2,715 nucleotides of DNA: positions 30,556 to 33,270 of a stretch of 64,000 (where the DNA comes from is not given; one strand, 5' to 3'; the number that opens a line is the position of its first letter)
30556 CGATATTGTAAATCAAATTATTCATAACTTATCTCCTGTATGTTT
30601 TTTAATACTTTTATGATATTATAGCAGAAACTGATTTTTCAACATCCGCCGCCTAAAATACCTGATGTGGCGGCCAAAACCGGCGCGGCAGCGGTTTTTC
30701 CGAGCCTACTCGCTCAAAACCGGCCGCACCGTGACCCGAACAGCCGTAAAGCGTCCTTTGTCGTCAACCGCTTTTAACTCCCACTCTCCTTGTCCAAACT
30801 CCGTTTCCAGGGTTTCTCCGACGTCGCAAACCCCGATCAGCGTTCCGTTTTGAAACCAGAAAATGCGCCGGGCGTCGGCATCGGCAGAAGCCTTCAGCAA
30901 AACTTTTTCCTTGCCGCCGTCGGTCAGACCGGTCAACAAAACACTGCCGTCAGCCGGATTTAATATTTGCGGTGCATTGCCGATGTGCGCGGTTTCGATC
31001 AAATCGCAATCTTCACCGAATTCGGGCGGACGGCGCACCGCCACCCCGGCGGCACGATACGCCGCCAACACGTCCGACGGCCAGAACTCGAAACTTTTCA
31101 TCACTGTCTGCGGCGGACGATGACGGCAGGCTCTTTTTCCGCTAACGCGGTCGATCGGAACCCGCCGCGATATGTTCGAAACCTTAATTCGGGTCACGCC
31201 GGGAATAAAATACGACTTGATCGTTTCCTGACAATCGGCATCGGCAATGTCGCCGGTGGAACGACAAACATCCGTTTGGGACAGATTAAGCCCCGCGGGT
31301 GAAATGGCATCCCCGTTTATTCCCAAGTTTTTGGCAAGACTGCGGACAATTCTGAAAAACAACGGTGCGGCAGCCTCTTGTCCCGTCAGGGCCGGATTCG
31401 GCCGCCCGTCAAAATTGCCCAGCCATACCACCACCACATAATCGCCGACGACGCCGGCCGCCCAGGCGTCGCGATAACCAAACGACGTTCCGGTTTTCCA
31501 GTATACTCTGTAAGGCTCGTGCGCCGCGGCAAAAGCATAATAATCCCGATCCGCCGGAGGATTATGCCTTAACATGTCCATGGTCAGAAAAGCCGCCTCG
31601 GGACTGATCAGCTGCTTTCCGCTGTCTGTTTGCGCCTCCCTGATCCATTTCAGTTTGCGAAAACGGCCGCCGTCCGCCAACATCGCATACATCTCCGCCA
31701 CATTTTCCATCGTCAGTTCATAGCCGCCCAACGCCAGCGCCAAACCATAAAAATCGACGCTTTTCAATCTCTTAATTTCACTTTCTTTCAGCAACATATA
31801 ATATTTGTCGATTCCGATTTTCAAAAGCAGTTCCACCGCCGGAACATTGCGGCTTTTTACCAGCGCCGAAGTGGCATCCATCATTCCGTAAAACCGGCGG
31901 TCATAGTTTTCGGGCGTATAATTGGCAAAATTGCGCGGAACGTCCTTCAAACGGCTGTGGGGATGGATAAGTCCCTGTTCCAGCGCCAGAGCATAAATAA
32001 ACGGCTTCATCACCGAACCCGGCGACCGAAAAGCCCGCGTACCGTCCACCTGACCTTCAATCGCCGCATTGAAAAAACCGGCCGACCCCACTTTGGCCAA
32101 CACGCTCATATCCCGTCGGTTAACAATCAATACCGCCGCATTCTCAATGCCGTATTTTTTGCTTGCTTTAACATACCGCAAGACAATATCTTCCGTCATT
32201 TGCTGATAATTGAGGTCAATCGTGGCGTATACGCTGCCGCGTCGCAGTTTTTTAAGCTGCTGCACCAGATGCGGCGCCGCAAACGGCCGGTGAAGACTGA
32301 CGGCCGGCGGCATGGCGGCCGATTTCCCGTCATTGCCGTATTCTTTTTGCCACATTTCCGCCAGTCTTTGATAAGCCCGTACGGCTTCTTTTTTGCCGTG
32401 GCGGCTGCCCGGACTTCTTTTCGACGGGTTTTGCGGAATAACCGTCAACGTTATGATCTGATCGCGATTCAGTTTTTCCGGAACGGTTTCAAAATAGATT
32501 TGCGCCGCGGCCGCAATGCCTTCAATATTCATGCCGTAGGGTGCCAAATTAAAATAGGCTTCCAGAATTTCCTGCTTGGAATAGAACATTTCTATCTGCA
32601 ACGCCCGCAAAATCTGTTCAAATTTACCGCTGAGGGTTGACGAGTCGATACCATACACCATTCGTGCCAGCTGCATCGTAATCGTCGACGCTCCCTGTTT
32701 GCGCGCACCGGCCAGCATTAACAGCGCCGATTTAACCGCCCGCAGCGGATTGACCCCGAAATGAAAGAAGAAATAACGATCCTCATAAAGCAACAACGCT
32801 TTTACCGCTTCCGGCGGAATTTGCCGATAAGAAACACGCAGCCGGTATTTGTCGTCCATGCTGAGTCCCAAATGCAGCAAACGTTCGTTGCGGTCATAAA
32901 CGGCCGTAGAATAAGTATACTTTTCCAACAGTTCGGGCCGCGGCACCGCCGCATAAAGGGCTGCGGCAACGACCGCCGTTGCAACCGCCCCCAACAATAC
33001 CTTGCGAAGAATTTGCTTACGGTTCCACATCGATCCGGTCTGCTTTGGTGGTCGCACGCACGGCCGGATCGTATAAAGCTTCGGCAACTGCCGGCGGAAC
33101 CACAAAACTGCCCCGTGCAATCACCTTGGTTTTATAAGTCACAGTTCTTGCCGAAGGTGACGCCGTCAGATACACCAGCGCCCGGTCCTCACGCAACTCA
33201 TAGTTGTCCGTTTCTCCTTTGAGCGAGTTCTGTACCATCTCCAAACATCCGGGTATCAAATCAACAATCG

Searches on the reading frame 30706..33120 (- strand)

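Call 88: search_protein_families(library=pfam, proteins=[window:30706-33120:-], max_evalue=0.00001)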
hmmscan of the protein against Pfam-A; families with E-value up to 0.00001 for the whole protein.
window:30706-33120:- (804 aa): 3 families
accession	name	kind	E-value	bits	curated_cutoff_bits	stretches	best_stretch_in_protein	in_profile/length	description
PF00912.28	Transgly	-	5.1e-44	150.3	27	1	89-246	10-166/178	Transglycosylase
PF00905.27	Transpeptidase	-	2.3e-21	76.7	22.1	1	330-588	3-294/299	Penicillin binding protein transpeptidase domain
PF06832.18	BiPBP_C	-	1.9e-11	44.1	26.8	1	714-796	9-90/90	Penicillin-Binding Protein C-terminus Family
